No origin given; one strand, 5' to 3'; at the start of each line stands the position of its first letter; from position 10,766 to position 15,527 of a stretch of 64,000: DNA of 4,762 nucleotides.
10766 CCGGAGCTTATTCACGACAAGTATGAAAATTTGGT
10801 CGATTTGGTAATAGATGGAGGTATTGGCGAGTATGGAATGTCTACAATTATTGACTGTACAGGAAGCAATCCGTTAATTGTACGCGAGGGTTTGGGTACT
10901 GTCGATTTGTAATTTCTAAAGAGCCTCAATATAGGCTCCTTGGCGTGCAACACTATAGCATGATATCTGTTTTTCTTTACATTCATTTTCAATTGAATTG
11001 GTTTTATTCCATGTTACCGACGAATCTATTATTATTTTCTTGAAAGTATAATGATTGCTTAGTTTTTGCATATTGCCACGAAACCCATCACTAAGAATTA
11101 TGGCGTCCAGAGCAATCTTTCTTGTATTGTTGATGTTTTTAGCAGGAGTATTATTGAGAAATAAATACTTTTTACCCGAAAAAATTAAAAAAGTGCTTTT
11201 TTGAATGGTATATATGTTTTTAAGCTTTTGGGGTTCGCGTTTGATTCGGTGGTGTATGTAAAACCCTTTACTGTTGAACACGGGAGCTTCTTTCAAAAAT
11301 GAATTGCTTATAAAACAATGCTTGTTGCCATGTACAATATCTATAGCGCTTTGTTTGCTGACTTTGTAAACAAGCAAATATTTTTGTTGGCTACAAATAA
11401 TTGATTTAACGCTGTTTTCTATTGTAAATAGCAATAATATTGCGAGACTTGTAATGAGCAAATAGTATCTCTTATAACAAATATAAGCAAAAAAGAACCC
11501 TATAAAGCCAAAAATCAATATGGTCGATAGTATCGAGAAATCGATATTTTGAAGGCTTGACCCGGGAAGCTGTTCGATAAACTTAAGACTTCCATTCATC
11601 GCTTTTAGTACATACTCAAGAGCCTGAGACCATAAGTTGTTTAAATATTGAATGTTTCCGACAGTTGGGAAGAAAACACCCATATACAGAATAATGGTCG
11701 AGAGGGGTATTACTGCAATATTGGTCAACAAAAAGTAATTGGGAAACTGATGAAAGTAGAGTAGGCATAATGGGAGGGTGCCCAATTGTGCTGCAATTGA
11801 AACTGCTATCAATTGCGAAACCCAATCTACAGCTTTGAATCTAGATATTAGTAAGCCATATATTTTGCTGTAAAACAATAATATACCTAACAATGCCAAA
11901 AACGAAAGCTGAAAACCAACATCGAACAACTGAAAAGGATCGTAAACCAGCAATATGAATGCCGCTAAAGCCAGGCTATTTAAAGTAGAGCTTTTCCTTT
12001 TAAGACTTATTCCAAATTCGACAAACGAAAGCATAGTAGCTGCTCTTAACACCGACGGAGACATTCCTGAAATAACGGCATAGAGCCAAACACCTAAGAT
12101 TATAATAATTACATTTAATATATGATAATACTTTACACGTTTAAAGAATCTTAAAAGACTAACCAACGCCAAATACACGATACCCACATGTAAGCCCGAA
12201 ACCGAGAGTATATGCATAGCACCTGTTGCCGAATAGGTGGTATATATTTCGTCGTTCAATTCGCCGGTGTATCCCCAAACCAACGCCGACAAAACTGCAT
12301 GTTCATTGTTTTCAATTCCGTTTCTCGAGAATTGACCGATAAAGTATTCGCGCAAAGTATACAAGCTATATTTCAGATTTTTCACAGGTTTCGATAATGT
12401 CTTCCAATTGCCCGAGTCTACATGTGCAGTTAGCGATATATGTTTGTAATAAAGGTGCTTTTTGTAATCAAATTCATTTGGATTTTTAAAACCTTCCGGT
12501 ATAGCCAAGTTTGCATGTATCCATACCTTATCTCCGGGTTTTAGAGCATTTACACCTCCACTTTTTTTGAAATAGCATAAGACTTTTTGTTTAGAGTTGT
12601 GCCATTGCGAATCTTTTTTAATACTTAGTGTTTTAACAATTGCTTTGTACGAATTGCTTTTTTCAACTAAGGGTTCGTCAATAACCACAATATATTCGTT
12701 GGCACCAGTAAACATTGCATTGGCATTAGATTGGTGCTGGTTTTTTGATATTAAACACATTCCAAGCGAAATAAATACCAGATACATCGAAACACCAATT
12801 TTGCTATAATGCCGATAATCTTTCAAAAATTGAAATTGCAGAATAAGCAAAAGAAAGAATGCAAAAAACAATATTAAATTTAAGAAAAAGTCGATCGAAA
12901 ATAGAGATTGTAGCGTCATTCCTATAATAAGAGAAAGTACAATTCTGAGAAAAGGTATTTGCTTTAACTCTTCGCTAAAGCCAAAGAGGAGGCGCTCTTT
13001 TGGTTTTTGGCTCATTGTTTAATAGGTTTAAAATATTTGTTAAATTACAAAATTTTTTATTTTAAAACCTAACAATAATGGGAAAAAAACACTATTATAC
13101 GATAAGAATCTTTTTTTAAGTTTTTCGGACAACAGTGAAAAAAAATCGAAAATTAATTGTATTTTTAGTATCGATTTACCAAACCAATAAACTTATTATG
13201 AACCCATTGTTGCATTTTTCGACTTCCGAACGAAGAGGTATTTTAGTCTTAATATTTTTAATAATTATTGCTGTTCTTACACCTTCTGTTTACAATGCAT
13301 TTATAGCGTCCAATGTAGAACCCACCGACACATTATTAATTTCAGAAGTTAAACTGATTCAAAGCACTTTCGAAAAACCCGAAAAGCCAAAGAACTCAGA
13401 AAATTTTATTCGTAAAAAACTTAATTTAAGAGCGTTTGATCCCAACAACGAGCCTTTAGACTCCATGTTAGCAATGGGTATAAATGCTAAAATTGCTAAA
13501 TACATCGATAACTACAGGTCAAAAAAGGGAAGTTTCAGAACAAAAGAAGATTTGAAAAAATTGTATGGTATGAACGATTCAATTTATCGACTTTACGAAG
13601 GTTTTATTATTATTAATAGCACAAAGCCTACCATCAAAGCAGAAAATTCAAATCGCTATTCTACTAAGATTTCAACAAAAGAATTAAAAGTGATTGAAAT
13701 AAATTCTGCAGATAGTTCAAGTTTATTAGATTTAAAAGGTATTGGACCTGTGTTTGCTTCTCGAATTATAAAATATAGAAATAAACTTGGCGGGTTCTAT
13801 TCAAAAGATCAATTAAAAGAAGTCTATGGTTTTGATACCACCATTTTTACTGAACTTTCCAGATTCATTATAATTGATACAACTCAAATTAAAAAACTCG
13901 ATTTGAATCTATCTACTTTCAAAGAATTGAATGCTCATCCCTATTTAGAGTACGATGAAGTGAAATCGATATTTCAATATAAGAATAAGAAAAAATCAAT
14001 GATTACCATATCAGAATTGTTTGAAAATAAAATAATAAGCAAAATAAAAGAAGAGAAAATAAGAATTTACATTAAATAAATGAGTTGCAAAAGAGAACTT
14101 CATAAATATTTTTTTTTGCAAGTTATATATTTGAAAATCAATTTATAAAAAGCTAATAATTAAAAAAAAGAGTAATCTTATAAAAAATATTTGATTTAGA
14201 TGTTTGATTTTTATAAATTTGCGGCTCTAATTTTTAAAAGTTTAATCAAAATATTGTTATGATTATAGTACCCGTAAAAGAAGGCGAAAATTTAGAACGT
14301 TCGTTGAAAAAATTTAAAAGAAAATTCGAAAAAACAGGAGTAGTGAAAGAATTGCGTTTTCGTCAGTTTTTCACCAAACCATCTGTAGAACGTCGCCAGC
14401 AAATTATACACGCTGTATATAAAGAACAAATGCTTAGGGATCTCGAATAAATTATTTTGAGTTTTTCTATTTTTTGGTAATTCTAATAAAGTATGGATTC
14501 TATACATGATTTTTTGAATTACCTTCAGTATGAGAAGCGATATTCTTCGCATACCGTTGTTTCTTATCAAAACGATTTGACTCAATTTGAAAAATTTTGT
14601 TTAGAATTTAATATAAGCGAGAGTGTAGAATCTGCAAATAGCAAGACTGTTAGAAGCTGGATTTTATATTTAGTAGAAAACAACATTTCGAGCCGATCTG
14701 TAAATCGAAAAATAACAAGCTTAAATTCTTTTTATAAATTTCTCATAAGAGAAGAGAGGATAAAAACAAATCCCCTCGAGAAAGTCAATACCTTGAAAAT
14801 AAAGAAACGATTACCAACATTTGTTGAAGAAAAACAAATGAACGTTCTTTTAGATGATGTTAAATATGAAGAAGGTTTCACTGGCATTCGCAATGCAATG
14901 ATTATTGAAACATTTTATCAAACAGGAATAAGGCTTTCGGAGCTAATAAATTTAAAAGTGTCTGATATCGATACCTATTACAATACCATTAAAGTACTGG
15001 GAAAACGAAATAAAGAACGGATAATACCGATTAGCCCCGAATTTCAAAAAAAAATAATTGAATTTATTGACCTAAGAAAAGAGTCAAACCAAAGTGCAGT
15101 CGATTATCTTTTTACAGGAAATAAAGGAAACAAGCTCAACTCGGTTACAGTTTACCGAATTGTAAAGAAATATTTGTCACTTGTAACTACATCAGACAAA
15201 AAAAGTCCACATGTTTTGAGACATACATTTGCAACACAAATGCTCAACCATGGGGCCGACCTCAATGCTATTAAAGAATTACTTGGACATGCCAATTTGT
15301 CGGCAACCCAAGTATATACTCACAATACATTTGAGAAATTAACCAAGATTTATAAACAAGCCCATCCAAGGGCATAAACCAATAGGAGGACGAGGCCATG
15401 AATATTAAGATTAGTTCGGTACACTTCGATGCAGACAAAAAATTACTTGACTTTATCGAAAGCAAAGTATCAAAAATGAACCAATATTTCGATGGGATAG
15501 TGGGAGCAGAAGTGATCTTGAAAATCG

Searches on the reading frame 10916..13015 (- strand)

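Call 6: search_protein_families(library=pfam, proteins=[window:10916-13015:-], max_evalue=0.001)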
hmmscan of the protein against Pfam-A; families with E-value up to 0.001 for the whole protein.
window:10916-13015:- (699 aa): 2 families
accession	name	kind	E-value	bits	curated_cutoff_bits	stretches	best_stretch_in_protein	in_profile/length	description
PF03772.21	Competence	-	1.9e-60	205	23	1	245-512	1-267/270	Competence protein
PF13567.11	DUF4131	-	2.5e-22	79.7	31.6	1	47-203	8-163/165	Domain of unknown function (DUF4131)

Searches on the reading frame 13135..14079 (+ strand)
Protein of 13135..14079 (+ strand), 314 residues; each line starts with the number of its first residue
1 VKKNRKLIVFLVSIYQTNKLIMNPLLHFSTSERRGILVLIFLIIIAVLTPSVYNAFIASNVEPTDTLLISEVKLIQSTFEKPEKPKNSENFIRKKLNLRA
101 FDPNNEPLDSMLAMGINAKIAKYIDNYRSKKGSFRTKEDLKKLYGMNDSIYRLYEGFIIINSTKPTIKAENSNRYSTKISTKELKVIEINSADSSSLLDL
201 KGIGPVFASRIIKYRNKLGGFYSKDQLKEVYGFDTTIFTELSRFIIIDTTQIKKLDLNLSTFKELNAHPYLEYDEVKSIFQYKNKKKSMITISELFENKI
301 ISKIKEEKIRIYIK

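Call 6: search_protein_families(library=pfam, proteins=[window:13135-14079:+], max_evalue=0.001)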
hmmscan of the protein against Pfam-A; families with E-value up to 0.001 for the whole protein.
window:13135-14079:+ (314 aa): 1 family
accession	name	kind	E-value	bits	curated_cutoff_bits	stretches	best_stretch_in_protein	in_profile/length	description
PF12836.13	HHH_3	-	2.4e-29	101.7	27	2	186-245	5-64/65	Helix-hairpin-helix motif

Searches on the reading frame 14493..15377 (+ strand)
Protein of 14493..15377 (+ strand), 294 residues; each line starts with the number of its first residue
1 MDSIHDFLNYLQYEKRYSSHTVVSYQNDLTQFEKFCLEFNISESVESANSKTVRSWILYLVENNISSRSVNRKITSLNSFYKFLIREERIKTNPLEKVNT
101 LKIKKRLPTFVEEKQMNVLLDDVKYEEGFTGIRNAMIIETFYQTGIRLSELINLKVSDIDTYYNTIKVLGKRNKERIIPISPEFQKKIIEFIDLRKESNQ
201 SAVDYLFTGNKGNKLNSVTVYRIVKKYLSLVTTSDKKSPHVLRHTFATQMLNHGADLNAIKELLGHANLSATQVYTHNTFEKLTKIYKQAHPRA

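Call 6: search_protein_families(library=pfam, proteins=[window:14493-15377:+], max_evalue=0.001)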
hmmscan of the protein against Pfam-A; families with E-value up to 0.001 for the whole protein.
window:14493-15377:+ (294 aa): 4 families
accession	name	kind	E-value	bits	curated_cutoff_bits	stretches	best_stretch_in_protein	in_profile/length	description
PF00589.27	Phage_integrase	-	9e-42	143.2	27.1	1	110-281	2-171/172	Phage integrase family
PF02899.23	Phage_int_SAM_1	-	6.2e-20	71.7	22.3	1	4-87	1-82/83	Phage integrase, N-terminal SAM-like domain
PF13495.12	Phage_int_SAM_4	-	7.9e-06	26.6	27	1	6-87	4-81/85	Phage integrase, N-terminal SAM-like domain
PF24624.1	Int_N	-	0.00028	22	27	1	61-102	58-100/100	Phage integrase, N-terminal domain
